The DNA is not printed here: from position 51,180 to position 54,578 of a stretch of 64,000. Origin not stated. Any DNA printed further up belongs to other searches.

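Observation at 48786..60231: Candidate novel system: T1SS (dead-C39 ABC plus HlyD) fused to a Sel1 protein, a TPR-GT2-GT-B glycosyltransferase, a ChW-like repeat orphan and a GT4 enzyme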

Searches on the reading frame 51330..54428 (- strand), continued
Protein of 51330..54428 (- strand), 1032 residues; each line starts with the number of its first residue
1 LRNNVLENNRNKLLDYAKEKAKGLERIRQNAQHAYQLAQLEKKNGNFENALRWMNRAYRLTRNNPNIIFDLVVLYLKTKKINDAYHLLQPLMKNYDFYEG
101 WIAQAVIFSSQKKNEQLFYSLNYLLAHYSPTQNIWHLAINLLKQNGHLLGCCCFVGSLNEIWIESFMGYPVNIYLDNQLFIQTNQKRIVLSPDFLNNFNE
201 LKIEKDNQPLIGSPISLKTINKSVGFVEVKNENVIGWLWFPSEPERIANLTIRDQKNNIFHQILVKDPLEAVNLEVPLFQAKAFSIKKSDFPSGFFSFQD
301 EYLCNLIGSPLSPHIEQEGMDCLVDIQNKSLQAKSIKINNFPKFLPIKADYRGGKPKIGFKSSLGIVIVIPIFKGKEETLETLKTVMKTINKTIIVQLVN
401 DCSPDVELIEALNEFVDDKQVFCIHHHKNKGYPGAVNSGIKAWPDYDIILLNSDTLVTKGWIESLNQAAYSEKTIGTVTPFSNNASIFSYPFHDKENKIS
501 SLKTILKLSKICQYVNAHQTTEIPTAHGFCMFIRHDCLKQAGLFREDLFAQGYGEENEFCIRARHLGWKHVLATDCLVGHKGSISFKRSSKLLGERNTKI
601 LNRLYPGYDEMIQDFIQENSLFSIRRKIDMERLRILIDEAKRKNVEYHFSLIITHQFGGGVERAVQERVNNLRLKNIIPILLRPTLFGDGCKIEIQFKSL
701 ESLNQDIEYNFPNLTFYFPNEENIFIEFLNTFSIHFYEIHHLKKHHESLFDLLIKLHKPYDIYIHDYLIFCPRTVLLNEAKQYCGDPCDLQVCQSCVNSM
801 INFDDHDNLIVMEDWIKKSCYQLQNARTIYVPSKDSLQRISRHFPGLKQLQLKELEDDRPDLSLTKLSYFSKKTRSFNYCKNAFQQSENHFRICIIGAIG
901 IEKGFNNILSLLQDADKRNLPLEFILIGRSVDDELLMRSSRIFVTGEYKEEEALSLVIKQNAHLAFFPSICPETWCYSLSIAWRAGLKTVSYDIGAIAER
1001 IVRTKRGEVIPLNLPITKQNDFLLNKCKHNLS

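Call 15: find_encoding_contigs(protein=P0024, flank=10000, max_places=2)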
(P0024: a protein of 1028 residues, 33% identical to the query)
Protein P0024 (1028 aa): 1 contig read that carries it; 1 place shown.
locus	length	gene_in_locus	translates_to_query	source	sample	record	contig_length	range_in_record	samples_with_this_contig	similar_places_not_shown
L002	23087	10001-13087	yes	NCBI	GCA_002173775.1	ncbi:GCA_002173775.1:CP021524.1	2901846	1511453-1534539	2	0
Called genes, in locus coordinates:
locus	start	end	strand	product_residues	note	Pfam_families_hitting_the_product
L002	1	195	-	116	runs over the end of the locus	-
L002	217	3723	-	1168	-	PF02574:S-methyl_trans, PF00809:Pterin_bind, PF02607:B12-binding_2, PF02310:B12-binding, PF02965:Met_synt_B12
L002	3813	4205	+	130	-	-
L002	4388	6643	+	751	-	PF00664:ABC_membrane, PF00005:ABC_tran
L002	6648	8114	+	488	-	PF25994:HH_AprE, PF26002:Beta-barrel_AprE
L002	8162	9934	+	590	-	PF23310:TPR_27 (faint), PF08238:Sel1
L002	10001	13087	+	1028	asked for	PF00535:Glycos_transf_2, PF13641:Glyco_tranf_2_3, PF00534:Glycos_transf_1, PF13692:Glyco_trans_1_4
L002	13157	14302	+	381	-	PF07538:ChW (weak)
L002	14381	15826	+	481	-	PF12000:Glyco_trans_4_3, PF00534:Glycos_transf_1, PF13692:Glyco_trans_1_4, PF13524:Glyco_trans_1_2 (weak)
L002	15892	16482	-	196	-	PF03886:ABC_trans_aux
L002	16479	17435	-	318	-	PF02470:MlaD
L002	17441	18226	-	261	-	PF00005:ABC_tran, PF13304:AAA_21 (faint)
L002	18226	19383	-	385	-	PF02405:MlaE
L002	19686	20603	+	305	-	PF01509:TruB_N, PF16198:TruB_C_2, PF09157:TruB-C_2 (weak)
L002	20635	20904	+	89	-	PF00312:Ribosomal_S15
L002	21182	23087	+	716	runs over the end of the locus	PF01138:RNase_PH, PF03725:RNase_PH_C, PF03726:PNPase, PF01138:RNase_PH, PF00013:KH_1, PF00575:S1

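Call 16: find_encoding_contigs(protein=P0113, flank=10000, max_places=2)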
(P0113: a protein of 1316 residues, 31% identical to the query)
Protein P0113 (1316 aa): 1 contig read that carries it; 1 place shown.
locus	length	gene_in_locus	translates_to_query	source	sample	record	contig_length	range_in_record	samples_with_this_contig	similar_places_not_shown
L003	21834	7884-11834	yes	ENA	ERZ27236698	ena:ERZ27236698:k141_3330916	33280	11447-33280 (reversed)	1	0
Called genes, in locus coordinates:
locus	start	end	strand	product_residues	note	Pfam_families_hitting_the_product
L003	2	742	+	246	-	?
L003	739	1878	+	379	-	PF00355:Rieske, PF00848:Ring_hydroxyl_A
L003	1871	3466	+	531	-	PF00070:Pyr_redox (faint), PF00890:FAD_binding_2 (faint), PF01134:GIDA (faint), PF01266:DAO, PF01593:Amino_oxidase, PF01946:Thi4 (weak), PF12831:FAD_oxidored, PF13450:NAD_binding_8, +1 more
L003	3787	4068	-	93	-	-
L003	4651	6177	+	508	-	PF02321:OEP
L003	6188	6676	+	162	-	-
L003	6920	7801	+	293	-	-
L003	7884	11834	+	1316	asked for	PF13432:TPR_16 (weak), PF00535:Glycos_transf_2, PF13641:Glyco_tranf_2_3, PF13692:Glyco_trans_1_4 (faint), PF07538:ChW (faint)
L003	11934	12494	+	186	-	PF08241:Methyltransf_11, PF13649:Methyltransf_25 (weak)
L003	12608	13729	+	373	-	PF12000:Glyco_trans_4_3, PF00534:Glycos_transf_1, PF13692:Glyco_trans_1_4, PF13524:Glyco_trans_1_2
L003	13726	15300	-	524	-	PF13524:Glyco_trans_1_2 (faint), PF20706:GT4-conflict (weak), PF00534:Glycos_transf_1, PF13692:Glyco_trans_1_4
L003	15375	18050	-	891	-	-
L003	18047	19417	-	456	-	PF25994:HH_AprE (weak), PF26002:Beta-barrel_AprE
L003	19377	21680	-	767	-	PF00664:ABC_membrane, PF00005:ABC_tran, PF02463:SMC_N (faint)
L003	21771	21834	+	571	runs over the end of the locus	PF00702:Hydrolase (faint)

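Call 17: find_encoding_contigs(protein=P0018, flank=10000, max_places=2)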
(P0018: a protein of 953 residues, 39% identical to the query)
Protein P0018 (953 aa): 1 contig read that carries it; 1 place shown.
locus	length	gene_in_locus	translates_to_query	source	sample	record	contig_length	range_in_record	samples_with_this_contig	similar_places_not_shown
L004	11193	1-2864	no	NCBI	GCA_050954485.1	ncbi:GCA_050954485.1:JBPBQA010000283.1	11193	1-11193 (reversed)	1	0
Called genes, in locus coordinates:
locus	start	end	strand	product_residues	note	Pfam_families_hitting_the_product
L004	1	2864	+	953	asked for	PF00535:Glycos_transf_2, PF13641:Glyco_tranf_2_3, PF13439:Glyco_transf_4, PF13692:Glyco_trans_1_4 (weak)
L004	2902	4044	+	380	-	PF07538:ChW (weak)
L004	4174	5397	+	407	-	PF12000:Glyco_trans_4_3, PF00534:Glycos_transf_1, PF13692:Glyco_trans_1_4, PF13524:Glyco_trans_1_2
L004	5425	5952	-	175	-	PF00719:Pyrophosphatase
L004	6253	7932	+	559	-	PF00005:ABC_tran, PF02463:SMC_N (faint), PF13555:AAA_29 (faint), PF13304:AAA_21 (faint), PF12848:ABC_tran_Xtn, PF00005:ABC_tran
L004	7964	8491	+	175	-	PF13302:Acetyltransf_3, PF00583:Acetyltransf_1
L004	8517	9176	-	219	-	PF05494:MlaC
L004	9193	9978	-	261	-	PF04333:MlaA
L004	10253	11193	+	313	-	PF02219:MTHFR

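Call 18: find_encoding_contigs(protein=P0104, flank=10000, max_places=2)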
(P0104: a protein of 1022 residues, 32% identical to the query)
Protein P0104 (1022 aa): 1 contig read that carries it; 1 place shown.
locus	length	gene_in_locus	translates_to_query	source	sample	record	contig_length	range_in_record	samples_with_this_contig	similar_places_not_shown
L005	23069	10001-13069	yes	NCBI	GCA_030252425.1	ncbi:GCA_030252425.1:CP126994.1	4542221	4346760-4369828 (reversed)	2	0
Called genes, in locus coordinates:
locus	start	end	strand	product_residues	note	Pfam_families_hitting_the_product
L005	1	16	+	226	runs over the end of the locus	PF01144:CoA_trans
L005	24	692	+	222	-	PF01144:CoA_trans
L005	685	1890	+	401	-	PF00108:Thiolase_N, PF02803:Thiolase_C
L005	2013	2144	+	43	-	-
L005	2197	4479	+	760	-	PF00390:malic, PF03949:Malic_M, PF01515:PTA_PTB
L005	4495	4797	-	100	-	PF07876:Dabb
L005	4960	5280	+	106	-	-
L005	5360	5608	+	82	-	-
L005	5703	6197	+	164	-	-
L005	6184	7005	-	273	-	PF00459:Inositol_P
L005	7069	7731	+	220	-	PF01612:DNA_pol_A_exo1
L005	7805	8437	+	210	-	PF13640:2OG-FeII_Oxy_3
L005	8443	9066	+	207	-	PF27456:NudK_N, PF00293:NUDIX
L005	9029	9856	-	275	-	PF04378:RsmJ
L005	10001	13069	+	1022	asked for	PF13641:Glyco_tranf_2_3, PF00535:Glycos_transf_2, PF00534:Glycos_transf_1, PF13692:Glyco_trans_1_4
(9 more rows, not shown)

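Call 23: find_related_loci(query=A1, collection=genome_contigs, flank=10000)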
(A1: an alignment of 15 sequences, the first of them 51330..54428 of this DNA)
Query A1 (1032 aa) in genome_contigs; peptide patterns used: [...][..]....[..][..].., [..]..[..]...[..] (x = any residue, [..] = any of these).
600 stretches matched a pattern (row limit reached: there are more); 571 encode a relative of the query (tblastn E <= 1e-3); the best 80 are kept; 80 distinct loci.
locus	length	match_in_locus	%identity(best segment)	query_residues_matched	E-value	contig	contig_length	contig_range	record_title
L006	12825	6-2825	36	90-1030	0e+0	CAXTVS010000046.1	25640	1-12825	MAG TPA_asm: uncultured Acetobacteraceae bacterium isolate private_T1894_metawrap_bin.8 genome assembly, contig: private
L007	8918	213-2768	38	171-1030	0e+0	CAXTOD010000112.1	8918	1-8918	MAG TPA_asm: uncultured Acetobacteraceae bacterium isolate public_SRR14722221_metawrap_bin.5 genome assembly, contig: pu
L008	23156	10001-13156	34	19-1030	0e+0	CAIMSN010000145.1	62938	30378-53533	MAG: uncultured Rhodospirillales bacterium isolate MJ130916B_bin-262 genome assembly, contig: bin-262:145/147, whole gen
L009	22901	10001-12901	35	5-1023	0e+0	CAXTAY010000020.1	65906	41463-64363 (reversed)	MAG TPA_asm: uncultured Acetobacteraceae bacterium isolate private_T1904_metawrap_bin.4 genome assembly, contig: private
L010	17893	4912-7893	35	30-1025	0e+0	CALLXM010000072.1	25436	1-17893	MAG TPA_asm: uncultured Acetobacter sp. isolate ERR4757839_bin.11_CONCOCT_v1.1_MAG genome assembly, contig: ERZ1760279.1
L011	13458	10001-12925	33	18-1031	0e+0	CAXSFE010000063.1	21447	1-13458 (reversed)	MAG: uncultured Acetobacteraceae bacterium isolate private_VT1_metawrap_bin.3 genome assembly, contig: private_VT1_metaw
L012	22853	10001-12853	34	18-1026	0e+0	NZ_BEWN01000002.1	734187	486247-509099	Gluconobacter frateurii strain NBRC 3264 GFR01_CON0002_0001, whole genome shotgun sequence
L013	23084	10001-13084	33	29-1028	0e+0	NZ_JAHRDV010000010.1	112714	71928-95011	Acetobacter estunensis strain AV380 NODE_10_length_112714_cov_51.451748, whole genome shotgun sequence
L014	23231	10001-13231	32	29-1032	0e+0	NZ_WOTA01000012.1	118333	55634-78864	Acetobacter oeni strain LMG 21952 contig00012, whole genome shotgun sequence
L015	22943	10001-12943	32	31-1027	2e-179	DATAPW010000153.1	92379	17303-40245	MAG TPA_asm: Acetobacteraceae bacterium isolate SMAG_U5451 k141_2081204, whole genome shotgun sequence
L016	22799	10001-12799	32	30-1025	3e-178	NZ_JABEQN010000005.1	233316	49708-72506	Gluconacetobacter dulcium strain LMG 1728 contig00005, whole genome shotgun sequence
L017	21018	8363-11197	34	43-1024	2e-177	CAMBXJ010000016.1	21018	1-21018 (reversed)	MAG: Asaia bogorensis isolate TH-08apr19-109 genome assembly, contig: TH-08apr19-C6633, whole genome shotgun sequence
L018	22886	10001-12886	34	4-1025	6e-177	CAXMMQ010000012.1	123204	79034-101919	MAG: uncultured Lichenicoccus sp. isolate 2100d12d-9e88-415b-8f5e-8e368978abf7 genome assembly, contig: contig_12, whole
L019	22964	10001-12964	33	29-1024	1e-176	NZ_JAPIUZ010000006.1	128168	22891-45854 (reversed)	Acetobacter thailandicus strain KACC 21253 6.00006, whole genome shotgun sequence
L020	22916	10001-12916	33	31-1029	2e-176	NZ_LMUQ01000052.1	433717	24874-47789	Acidisoma sp. L85 NODE_78_length_433621_cov_9.122090, whole genome shotgun sequence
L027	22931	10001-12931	34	17-1028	3e-171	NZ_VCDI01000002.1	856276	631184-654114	Lichenicoccus roseus strain KEBCLARHB70R NODE_2, whole genome shotgun sequence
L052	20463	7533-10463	32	38-1032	9e-165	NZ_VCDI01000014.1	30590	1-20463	Lichenicoccus roseus strain KEBCLARHB70R NODE_14, whole genome shotgun sequence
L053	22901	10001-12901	31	34-1026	3e-157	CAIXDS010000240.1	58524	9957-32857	MAG: uncultured Acetobacteraceae bacterium isolate B12_bin-0097 genome assembly, contig: bin-0097:240/410, whole genome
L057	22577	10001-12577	30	34-1031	3e-155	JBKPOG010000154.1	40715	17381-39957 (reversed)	MAG: Pseudomonadota bacterium isolate GS_HAYS_MAG_00020 GS_HAYS_000000244688, whole genome shotgun sequence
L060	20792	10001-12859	32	31-1026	4e-170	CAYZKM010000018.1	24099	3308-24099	MAG TPA_asm: uncultured Bifidobacterium sp. isolate SRP262948_co1_77 genome assembly, contig: NODE_1927_length_24099_cov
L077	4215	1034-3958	30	29-1024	1e-150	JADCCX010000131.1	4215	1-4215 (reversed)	MAG: Methylocystis sp. isolate M112S1SP1A33QC M112S1_131, whole genome shotgun sequence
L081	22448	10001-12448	32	200-1025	3e-143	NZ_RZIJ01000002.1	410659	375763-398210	Azospirillum doebereinerae strain GSF71 Scaffold2, whole genome shotgun sequence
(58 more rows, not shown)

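Call 26: search_solved_structures(query=window:51330-54428:-, max_evalue=0.01)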
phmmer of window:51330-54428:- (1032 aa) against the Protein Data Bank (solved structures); distinct sequences matched with E-value up to 0.01: 0.

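Call 36: find_encoding_contigs(protein=P0040, flank=10000, max_places=1)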
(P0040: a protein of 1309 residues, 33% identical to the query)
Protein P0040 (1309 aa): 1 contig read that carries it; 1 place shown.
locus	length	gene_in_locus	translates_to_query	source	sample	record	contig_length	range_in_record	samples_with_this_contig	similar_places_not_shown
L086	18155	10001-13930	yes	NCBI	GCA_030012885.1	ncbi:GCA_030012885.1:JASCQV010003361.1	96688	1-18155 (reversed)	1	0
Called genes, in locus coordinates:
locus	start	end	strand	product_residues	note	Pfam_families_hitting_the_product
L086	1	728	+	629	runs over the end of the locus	PF10102:DUF2341, PF13385:Laminin_G_3, PF02210:Laminin_G_2, PF01618:MotA_ExbB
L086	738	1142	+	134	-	PF02472:ExbD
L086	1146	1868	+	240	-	-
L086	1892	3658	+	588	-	PF16930:Porin_5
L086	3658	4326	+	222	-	-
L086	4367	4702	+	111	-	-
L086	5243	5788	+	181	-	PF04545:Sigma70_r4 (weak), PF08281:Sigma70_r4_2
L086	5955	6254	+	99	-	PF16220:DUF4880 (weak)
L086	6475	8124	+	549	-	PF13432:TPR_16 (faint), PF07719:TPR_2 (faint), PF14559:TPR_19 (faint), PF00685:Sulfotransfer_1, PF13469:Sulfotransfer_3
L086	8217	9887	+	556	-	-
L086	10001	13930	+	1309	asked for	PF07719:TPR_2 (weak), PF00535:Glycos_transf_2, PF13641:Glyco_tranf_2_3, PF00534:Glycos_transf_1, PF13692:Glyco_trans_1_4 (weak)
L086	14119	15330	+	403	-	PF00083:Sugar_tr, PF07690:MFS_1, PF06779:MFS_4 (weak), PF07690:MFS_1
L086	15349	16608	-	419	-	-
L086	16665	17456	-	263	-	-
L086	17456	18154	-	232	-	?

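Call 37: find_encoding_contigs(protein=P0117, flank=10000, max_places=1)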
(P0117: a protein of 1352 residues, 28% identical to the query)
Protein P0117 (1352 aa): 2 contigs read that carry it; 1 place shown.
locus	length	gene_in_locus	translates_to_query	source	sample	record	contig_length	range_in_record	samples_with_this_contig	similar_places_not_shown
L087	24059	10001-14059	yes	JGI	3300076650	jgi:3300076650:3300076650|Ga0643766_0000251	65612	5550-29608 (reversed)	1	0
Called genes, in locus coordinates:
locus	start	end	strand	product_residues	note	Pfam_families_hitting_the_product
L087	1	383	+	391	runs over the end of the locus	-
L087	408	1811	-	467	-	PF01697:Glyco_transf_92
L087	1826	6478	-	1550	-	PF14307:Glyco_tran_WbsX, PF13506:Glyco_transf_21 (faint), PF00535:Glycos_transf_2, PF13641:Glyco_tranf_2_3, PF13439:Glyco_transf_4 (faint), PF00534:Glycos_transf_1, PF13692:Glyco_trans_1_4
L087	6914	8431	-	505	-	-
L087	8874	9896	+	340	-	PF00353:HemolysinCabind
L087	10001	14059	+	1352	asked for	PF00535:Glycos_transf_2, PF13641:Glyco_tranf_2_3, PF13439:Glyco_transf_4 (faint), PF00534:Glycos_transf_1, PF13692:Glyco_trans_1_4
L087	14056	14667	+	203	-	PF08241:Methyltransf_11, PF13649:Methyltransf_25 (faint)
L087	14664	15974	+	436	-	PF12000:Glyco_trans_4_3, PF00534:Glycos_transf_1, PF13692:Glyco_trans_1_4, PF13524:Glyco_trans_1_2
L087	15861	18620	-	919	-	-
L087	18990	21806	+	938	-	PF08448:PAS_4, PF13188:PAS_8 (faint), PF00989:PAS, PF13426:PAS_9 (weak), PF01590:GAF, PF13185:GAF_2, PF00990:GGDEF, PF00563:EAL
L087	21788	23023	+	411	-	PF00990:GGDEF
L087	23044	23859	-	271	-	PF00392:GntR, PF25213:HVO_A0261_N (faint), PF07702:UTRA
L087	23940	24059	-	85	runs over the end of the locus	-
